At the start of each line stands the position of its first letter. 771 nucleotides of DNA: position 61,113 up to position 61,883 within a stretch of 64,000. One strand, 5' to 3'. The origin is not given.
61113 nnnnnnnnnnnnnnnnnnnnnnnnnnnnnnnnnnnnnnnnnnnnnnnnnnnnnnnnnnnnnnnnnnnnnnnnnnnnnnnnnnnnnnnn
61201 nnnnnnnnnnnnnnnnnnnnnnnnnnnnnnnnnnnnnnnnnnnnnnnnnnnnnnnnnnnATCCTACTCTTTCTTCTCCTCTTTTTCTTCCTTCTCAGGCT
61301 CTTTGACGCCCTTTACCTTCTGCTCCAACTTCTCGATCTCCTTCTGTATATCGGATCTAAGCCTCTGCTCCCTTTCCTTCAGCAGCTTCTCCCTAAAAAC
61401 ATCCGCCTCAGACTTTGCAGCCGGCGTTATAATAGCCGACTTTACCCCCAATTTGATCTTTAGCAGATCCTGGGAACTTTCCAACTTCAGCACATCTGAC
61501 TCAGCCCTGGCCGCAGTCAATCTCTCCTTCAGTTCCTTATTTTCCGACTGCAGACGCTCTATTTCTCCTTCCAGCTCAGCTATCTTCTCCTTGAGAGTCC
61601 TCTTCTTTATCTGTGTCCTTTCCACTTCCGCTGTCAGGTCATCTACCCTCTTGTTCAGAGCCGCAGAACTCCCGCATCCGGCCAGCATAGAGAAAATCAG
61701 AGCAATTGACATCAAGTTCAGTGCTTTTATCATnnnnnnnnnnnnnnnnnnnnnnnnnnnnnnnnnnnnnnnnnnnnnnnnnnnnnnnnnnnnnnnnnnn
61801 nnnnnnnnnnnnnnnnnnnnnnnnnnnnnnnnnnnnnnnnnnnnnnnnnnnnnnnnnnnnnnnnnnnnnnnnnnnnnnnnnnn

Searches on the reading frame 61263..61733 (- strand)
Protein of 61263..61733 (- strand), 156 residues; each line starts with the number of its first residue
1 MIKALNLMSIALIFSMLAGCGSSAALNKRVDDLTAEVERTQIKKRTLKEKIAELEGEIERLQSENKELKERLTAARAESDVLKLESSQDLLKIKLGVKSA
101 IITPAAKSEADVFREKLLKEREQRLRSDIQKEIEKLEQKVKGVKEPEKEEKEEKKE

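Call 5: search_protein_families(library=pfam, proteins=[window:61263-61733:-], max_evalue=0.1)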
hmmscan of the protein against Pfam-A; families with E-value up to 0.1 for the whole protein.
window:61263-61733:- (156 aa): 26 families (the best 25 are shown)
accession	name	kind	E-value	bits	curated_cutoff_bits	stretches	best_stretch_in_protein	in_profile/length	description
PF06698.16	DUF1192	-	0.00026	21.5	25.5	1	47-77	25-55/58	Protein of unknown function (DUF1192)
PF06008.19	Laminin_I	-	0.00029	21.1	34.6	1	24-88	15-79/259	Laminin Domain I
PF04012.17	PspA_IM30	-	0.00029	21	33.9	1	24-82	94-152/220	PspA/IM30 family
PF06156.18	YabA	-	0.00072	20.6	30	1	25-85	5-67/103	Initiation control protein YabA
PF01166.23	TSC22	-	0.0011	19.5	30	1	46-72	18-44/57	TSC-22/dip/bun family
PF09762.14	CCDC93_CC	-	0.0013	18.2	30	1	31-156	125-254/429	CCDC93 coiled-coil domain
PF06005.17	ZapB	-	0.0018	19.1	31.5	1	29-74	19-64/71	Cell division protein ZapB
PF11559.13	ADIP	-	0.0026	18.3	34.3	1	26-77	57-108/151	Afadin- and alpha -actinin-Binding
PF06428.16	Sec2p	-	0.0033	17.8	28.5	1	27-80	35-88/92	GDP/GTP exchange factor Sec2p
PF25450.1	Rab11-FIP3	-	0.0052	17.5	31.9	1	25-77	72-124/125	Rab11-FIP3-like domain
PF04977.20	DivIC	-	0.0072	16.5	28.9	1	38-76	13-51/80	Septum formation initiator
PF16331.10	TolA_bind_tri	-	0.0075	16.8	30.1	1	45-80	28-63/76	TolA binding protein trimerisation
PF18041.7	MapZ_EC1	-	0.01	16.5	33.1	1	24-75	19-72/129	MapZ extracellular domain 1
PF11932.13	DUF3450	-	0.011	15.5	32.6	1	24-77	12-65/241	Protein of unknown function (DUF3450)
PF00170.26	bZIP_1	-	0.024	15.2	27.6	1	48-85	25-62/64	bZIP transcription factor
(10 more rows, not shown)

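Call 62: search_protein_families(library=ncbifam, proteins=[window:61263-61733:-], max_evalue=0.01)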
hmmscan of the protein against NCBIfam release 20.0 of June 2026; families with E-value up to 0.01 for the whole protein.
window:61263-61733:- (156 aa): 5 families
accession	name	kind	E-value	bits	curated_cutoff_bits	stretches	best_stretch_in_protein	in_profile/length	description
NF040598.1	Ala_zip_lipo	subfamily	9.6e-05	22.8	43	1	4-59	2-60/90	Lpp/OprI family alanine-zipper lipoprotein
NF009644.1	PRK13169.1-5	equivalog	0.0011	19.5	130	1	26-85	6-65/116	DNA replication initiation control protein YabA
NF002058.0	PRK00888.1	equivalog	0.0014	18.5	101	1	10-83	13-79/111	cell division protein FtsB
NF011925.1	PRK15396.1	subfamily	0.0017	18.5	108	0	9-77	10-65/78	major outer membrane lipoprotein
NF047408.1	SA0632_fam_LP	equivalog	0.0027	17.3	70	0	3-50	3-51/68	SA0632 family lipoprotein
